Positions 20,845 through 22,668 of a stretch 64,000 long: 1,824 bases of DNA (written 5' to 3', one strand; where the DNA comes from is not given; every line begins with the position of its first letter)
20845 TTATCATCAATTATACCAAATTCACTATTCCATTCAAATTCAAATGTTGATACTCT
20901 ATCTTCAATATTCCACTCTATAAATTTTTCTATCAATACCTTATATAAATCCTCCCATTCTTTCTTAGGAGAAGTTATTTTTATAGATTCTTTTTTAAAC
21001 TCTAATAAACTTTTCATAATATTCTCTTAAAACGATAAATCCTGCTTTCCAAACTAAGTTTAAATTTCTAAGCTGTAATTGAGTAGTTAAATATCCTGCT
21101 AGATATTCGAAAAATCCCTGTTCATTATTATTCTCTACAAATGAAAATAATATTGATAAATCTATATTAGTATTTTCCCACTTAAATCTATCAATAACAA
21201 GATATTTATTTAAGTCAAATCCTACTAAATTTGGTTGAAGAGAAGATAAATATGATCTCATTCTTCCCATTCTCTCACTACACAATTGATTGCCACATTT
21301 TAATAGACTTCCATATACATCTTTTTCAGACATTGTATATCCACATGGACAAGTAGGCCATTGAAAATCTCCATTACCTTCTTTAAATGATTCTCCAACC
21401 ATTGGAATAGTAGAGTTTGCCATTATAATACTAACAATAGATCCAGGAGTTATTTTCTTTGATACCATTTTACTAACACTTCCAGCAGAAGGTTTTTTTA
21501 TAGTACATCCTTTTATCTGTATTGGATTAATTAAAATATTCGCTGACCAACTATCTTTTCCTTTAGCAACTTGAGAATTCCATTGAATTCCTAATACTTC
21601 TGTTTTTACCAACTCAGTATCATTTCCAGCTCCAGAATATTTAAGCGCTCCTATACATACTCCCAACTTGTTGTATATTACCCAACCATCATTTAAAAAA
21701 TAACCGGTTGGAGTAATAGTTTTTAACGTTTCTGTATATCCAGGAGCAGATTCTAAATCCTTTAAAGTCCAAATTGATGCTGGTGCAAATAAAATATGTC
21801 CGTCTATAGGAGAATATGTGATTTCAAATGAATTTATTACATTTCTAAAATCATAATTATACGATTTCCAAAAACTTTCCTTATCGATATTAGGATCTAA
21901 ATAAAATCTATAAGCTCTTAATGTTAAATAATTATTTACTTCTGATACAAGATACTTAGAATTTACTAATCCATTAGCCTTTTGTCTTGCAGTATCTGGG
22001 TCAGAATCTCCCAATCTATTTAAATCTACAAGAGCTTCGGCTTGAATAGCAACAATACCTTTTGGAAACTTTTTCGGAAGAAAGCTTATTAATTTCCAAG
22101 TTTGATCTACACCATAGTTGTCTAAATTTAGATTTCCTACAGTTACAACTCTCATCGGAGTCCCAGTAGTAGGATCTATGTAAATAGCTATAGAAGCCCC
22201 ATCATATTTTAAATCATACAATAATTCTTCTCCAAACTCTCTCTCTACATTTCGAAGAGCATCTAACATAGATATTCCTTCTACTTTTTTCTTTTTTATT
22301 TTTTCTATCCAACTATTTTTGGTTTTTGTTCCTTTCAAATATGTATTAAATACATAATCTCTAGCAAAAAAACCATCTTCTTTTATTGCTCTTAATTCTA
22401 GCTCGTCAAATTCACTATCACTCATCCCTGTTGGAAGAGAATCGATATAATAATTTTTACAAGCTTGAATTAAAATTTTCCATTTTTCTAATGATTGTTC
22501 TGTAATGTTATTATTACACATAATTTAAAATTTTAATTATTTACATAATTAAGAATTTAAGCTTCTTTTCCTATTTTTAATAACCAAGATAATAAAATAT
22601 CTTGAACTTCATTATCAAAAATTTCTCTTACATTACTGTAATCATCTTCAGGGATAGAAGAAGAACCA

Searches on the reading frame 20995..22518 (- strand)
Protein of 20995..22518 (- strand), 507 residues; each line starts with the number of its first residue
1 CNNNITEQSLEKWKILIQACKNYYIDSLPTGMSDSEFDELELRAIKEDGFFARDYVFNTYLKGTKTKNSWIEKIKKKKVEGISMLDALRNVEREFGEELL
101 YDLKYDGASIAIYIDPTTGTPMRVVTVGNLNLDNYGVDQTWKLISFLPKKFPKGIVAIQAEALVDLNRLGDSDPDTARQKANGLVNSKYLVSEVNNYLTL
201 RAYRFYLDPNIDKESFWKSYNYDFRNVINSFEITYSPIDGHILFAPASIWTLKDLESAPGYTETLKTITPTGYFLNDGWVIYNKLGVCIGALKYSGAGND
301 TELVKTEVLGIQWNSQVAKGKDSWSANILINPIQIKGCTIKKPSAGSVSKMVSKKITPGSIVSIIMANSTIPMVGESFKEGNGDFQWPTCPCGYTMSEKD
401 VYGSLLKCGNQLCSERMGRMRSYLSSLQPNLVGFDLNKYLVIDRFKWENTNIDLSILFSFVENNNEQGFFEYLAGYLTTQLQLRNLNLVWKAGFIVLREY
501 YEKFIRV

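Call 10: search_protein_families(library=phrogs, proteins=[window:20995-22518:-], max_evalue=0.00001)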
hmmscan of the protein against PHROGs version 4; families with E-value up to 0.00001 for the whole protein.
window:20995-22518:- (507 aa): 1 family
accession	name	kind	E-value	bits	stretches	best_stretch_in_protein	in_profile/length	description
phrog_3869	-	DNA, RNA and nucleotide metabolism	7.2e-18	65.4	2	7-210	6-224/656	NAD-dependent DNA ligase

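Call 65: search_protein_families(library=pfam, proteins=[window:20995-22518:-], max_evalue=0.001)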
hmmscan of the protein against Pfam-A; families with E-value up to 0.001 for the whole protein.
window:20995-22518:- (507 aa): 1 family
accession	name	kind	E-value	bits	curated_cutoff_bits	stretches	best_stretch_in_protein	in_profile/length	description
PF03120.22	DNA_ligase_OB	-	0.0005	20.3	32.9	1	330-380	23-73/79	NAD-dependent DNA ligase OB-fold domain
